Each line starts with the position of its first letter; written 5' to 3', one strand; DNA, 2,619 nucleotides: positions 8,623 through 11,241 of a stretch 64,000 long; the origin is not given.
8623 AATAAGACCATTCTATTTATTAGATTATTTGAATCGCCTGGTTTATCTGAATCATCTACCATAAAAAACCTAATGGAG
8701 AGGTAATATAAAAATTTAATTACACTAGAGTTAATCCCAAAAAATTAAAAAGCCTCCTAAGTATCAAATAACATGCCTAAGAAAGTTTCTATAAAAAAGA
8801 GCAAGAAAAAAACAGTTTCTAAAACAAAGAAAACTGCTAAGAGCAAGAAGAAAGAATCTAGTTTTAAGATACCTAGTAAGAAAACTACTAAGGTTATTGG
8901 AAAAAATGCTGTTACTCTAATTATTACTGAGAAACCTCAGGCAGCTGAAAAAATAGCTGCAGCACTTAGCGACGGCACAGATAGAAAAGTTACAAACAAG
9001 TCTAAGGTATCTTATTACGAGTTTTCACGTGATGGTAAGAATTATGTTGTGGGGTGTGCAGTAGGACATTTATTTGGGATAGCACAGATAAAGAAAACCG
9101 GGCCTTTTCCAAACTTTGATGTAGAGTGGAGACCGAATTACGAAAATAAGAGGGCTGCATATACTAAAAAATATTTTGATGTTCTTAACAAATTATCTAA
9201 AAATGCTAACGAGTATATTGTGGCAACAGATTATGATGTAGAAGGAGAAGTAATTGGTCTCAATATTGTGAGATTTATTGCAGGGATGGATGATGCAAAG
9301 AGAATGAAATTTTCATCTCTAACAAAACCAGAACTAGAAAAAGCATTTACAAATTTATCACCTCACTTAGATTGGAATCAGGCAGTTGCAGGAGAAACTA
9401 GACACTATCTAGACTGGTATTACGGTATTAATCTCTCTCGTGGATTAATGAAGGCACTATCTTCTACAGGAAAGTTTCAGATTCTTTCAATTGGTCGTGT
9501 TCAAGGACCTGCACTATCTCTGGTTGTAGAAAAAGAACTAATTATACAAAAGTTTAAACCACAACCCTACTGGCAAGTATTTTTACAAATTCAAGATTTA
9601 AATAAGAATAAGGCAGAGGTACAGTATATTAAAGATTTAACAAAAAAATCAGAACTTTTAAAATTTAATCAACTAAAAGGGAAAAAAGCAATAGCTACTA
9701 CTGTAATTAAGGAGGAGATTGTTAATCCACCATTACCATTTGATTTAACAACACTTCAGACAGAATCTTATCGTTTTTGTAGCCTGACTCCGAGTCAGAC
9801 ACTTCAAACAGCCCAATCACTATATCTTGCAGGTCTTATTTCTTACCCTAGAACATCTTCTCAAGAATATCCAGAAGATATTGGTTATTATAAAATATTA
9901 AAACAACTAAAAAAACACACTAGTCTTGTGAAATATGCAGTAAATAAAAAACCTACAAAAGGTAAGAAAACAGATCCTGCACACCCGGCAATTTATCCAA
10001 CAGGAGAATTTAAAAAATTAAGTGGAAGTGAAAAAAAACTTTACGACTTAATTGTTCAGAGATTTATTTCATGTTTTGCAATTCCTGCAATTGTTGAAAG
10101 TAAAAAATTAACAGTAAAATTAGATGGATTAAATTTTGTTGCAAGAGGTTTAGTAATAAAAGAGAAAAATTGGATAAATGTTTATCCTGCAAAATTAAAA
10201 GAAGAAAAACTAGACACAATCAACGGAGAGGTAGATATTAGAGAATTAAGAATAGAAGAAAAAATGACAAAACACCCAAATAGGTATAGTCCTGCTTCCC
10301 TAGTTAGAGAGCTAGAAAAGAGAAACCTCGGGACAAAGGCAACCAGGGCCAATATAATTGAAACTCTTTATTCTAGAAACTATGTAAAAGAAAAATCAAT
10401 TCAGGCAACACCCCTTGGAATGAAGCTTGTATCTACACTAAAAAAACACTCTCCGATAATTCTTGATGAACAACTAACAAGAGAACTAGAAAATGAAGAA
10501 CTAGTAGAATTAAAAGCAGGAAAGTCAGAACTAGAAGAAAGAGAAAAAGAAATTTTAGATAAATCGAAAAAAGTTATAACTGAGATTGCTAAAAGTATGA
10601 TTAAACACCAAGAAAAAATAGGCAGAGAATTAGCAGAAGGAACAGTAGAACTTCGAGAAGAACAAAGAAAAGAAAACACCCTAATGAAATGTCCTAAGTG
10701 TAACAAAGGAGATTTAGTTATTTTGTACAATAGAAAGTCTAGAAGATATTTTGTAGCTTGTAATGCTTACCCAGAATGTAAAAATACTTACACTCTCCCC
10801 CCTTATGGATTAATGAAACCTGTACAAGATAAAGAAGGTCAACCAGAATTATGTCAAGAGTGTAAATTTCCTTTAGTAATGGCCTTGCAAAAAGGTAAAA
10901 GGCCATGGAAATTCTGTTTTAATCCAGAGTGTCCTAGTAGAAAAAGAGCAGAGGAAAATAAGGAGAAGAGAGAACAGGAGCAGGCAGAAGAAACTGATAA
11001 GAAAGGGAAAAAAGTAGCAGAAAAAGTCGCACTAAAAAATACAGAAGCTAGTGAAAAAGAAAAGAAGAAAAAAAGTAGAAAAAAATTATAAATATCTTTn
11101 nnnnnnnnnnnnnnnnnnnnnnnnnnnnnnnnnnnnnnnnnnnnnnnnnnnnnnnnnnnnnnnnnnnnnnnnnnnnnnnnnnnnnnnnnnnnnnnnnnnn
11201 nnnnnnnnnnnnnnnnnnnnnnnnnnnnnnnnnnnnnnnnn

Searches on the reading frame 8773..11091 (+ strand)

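Call 24: search_protein_families(library=pfam, proteins=[window:8773-11091:+], max_evalue=0.00001)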
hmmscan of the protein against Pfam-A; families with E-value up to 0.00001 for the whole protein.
window:8773-11091:+ (772 aa): 3 families
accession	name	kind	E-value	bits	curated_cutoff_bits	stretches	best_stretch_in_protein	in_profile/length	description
PF01131.25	Topoisom_bac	-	3.5e-102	342.9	35.1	1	200-586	3-405/411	DNA topoisomerase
PF01751.28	Toprim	-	2.2e-12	47.4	23.1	1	48-182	1-95/96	Toprim domain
PF01396.24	Zn_ribbon_Top1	-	3.5e-09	36.7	32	1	639-677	3-38/39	Topoisomerase DNA binding C4 zinc finger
